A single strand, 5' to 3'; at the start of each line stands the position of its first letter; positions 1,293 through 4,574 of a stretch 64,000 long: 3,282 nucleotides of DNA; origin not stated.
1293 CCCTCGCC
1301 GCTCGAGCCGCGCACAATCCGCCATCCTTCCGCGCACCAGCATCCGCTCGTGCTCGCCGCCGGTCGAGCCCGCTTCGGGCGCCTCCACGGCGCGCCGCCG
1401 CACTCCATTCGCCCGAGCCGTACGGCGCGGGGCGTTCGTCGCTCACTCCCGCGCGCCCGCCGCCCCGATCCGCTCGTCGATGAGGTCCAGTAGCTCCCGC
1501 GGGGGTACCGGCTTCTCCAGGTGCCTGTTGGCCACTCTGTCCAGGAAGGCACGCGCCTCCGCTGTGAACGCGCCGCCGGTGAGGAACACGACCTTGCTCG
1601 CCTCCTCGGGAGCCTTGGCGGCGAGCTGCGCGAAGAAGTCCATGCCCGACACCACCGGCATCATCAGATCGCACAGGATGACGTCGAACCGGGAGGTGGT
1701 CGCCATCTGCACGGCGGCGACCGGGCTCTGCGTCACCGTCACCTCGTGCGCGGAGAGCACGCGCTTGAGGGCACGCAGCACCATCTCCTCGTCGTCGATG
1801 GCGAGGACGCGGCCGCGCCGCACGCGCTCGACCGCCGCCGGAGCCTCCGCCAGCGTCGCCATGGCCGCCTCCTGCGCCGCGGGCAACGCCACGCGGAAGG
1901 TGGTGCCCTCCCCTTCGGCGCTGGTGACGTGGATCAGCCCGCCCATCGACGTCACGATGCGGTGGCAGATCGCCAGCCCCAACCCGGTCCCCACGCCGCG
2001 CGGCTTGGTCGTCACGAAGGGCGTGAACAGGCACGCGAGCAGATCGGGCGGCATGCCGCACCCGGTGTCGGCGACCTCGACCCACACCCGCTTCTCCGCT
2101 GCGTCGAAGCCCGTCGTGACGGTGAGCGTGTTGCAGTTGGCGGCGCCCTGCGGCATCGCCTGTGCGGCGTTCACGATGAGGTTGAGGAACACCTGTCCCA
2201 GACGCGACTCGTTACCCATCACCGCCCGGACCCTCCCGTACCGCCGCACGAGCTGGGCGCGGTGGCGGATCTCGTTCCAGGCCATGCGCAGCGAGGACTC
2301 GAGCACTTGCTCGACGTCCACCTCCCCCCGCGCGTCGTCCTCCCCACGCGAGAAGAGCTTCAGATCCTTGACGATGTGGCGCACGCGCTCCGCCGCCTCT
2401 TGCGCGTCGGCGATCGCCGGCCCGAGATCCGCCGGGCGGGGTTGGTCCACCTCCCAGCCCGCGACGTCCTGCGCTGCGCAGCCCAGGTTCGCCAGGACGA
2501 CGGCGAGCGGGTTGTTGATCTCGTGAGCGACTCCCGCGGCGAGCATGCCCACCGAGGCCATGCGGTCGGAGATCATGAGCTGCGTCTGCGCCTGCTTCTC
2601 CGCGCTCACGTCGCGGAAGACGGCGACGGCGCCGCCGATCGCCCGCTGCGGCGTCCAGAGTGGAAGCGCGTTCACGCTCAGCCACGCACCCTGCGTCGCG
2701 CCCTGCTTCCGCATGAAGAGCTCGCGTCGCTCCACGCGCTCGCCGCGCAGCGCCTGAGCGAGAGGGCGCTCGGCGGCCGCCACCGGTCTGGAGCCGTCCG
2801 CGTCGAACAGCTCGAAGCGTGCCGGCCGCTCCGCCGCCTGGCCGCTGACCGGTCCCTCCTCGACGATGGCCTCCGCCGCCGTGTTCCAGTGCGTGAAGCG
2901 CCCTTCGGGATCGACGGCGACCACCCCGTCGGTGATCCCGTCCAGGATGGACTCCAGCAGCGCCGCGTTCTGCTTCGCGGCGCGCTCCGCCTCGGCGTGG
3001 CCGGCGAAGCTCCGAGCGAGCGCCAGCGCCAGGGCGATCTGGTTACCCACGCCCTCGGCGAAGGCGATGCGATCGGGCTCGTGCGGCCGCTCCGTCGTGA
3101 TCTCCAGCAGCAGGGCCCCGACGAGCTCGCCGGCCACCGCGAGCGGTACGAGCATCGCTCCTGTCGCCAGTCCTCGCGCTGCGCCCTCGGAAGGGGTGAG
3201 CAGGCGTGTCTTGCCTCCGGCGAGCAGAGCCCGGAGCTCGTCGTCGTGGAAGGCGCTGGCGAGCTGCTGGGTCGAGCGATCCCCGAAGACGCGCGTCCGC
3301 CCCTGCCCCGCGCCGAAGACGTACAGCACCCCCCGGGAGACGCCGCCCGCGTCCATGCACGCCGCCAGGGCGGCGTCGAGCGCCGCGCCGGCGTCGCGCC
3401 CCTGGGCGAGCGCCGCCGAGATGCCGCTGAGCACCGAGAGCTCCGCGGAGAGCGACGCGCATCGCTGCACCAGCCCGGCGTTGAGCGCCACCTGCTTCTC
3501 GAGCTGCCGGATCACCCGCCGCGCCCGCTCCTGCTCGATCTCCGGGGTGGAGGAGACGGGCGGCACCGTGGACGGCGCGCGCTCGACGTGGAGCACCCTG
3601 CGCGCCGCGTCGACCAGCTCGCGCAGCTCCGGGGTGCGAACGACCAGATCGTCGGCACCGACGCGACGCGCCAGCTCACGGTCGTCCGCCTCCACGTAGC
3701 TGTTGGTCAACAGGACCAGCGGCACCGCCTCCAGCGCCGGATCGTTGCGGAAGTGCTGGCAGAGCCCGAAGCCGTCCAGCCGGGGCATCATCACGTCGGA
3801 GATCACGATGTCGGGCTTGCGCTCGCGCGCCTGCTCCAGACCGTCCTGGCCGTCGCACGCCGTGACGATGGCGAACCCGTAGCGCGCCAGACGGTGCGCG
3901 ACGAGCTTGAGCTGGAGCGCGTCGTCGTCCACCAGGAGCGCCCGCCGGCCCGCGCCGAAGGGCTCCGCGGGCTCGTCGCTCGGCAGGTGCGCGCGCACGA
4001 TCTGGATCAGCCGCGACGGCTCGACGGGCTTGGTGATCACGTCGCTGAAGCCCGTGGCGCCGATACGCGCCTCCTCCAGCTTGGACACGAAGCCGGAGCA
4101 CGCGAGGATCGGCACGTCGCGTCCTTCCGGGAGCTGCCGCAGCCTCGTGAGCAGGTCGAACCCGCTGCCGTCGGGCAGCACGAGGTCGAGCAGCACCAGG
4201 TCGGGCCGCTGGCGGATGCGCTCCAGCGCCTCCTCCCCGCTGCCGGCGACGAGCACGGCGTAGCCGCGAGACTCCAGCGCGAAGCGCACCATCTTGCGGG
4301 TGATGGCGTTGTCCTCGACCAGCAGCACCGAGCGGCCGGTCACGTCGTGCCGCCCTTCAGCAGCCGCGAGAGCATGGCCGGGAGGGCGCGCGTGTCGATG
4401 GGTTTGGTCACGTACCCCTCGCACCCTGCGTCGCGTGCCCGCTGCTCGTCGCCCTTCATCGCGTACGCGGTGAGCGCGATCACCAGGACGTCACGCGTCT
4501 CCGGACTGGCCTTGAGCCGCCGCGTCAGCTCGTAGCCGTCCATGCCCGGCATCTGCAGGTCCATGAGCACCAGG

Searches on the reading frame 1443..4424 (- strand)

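Call 65: search_protein_families(library=ncbifam, proteins=[window:1443-4424:-], max_evalue=0.00001)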
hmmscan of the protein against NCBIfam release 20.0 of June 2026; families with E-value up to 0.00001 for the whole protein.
window:1443-4424:- (993 aa): 148 families (the best 25 are shown)
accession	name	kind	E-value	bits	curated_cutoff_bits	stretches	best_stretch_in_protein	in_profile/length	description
NF052574.1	HisKinEspCMyxo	equivalog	2e-136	456.2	1200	2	475-986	272-783/785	serine histidine kinase EspC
NF052573.1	HisKinEspAMyxo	equivalog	4.4e-121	405.3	1400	1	479-986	249-750/755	serine histidine kinase EspA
TIGR02956.1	TMAO_torS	equivalog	1.3e-67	228.7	676.5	2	734-986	572-820/967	TMAO reductase system sensor histidine kinase/response regulator TorS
NF046026.1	HisKinCckACaul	equivalog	2.1e-66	224.4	1000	3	598-952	275-642/678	cell cycle histidine kinase CckA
NF046020.1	HisKinCckABruc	equivalog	1.3e-64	218.5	1000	2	577-977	432-858/868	cell cycle histidine kinase CckA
NF008468.0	PRK11360.1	equivalog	8.5e-64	216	646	1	489-853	269-612/616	two-component system sensor histidine kinase AtoS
NF008302.0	PRK11091.1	equivalog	2.6e-58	197.9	838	2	734-985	391-642/779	aerobic respiration two-component sensor histidine kinase ArcB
NF038348.1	T2SS_HK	subfamily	7.9e-57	192.9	450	2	670-848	400-572/574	histidine kinase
NF010076.0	PRK13557.1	subfamily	8.4e-57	192.8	631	2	588-982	126-529/540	histidine kinase famiy protein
NF011874.0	PRK15347.1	equivalog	1.6e-53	182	852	4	741-859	513-624/921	two component system sensor kinase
NF008318.0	PRK11107.1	equivalog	2.2e-52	178.2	890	4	734-853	401-522/920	two-component sensor histidine kinase BarA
TIGR02154.1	PhoB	equivalog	3.1e-50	170.6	296.2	3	31-149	3-122/226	phosphate regulon transcriptional regulator PhoB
NF008099.0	PRK10841.1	equivalog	1e-43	149.3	920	3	734-968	578-802/949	two-component system sensor histidine kinase RcsC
NF045944.1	ResRegRpaBCyano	equivalog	3.7e-43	147.5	330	2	163-280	1-114/229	response regulator transcription factor RpaB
NF008543.0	PRK11466.1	equivalog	1.2e-42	145.8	982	2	625-982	445-794/914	TMAO reductase system sensor histidine kinase/response regulator TorS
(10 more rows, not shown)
